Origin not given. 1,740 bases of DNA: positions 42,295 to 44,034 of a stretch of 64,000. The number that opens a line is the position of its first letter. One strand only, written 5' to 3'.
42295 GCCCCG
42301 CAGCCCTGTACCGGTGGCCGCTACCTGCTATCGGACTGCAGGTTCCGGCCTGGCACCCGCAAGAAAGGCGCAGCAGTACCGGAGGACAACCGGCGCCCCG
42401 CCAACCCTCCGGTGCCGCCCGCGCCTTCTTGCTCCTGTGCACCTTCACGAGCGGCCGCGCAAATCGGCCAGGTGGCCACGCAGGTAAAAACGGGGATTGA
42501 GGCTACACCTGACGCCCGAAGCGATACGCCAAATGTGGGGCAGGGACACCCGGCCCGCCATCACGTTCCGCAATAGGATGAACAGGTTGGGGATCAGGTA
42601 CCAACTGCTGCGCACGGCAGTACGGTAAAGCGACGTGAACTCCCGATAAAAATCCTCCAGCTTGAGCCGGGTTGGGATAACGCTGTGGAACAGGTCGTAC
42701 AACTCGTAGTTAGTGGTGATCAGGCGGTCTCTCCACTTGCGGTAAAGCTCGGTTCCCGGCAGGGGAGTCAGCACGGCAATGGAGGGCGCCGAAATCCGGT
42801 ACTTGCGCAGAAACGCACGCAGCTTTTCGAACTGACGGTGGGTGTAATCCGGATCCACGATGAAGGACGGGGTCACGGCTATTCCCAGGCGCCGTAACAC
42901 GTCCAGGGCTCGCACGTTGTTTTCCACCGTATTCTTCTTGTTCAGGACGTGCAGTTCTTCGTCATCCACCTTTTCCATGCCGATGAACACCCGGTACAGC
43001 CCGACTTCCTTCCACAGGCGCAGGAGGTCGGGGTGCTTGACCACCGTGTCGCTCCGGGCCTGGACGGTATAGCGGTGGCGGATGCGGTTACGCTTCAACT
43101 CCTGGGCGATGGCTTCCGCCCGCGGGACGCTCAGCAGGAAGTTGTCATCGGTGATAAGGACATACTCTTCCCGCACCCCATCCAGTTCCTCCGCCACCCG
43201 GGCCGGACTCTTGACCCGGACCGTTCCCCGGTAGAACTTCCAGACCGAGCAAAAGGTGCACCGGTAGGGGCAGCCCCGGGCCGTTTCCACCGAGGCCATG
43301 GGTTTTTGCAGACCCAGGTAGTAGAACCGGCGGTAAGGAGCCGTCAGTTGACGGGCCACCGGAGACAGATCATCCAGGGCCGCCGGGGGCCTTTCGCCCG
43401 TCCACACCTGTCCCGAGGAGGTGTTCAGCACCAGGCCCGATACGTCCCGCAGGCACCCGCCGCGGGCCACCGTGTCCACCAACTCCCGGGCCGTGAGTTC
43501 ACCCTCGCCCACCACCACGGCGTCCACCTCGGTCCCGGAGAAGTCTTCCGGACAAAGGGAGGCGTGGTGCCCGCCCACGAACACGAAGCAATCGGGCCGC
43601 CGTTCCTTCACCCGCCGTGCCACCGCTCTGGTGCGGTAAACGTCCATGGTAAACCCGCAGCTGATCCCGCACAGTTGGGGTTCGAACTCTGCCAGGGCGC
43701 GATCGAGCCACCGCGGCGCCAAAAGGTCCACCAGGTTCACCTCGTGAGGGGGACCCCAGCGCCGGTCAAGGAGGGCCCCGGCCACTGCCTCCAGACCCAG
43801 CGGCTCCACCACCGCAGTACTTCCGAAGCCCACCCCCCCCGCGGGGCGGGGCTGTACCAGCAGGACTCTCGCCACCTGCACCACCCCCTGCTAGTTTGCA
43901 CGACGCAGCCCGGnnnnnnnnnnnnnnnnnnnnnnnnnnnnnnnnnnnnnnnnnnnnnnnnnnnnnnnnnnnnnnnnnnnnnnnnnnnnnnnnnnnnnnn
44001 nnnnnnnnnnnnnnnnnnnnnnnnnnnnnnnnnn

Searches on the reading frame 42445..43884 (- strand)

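Call 6: search_protein_families(library=pfam, proteins=[window:42445-43884:-], max_evalue=0.01)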
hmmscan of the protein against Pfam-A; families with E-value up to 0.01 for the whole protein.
window:42445-43884:- (479 aa): 3 families
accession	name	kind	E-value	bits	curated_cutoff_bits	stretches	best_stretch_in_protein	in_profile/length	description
PF04055.27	Radical_SAM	-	8.4e-21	75.3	29.5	1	200-358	2-165/166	Radical SAM superfamily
PF02310.24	B12-binding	-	1e-16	61.3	32.1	1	25-135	11-120/121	B12 binding domain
PF19864.5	Radical_SAM_N2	-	0.0073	16.2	29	0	89-140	76-126/151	Radical SAM proteins, N-terminal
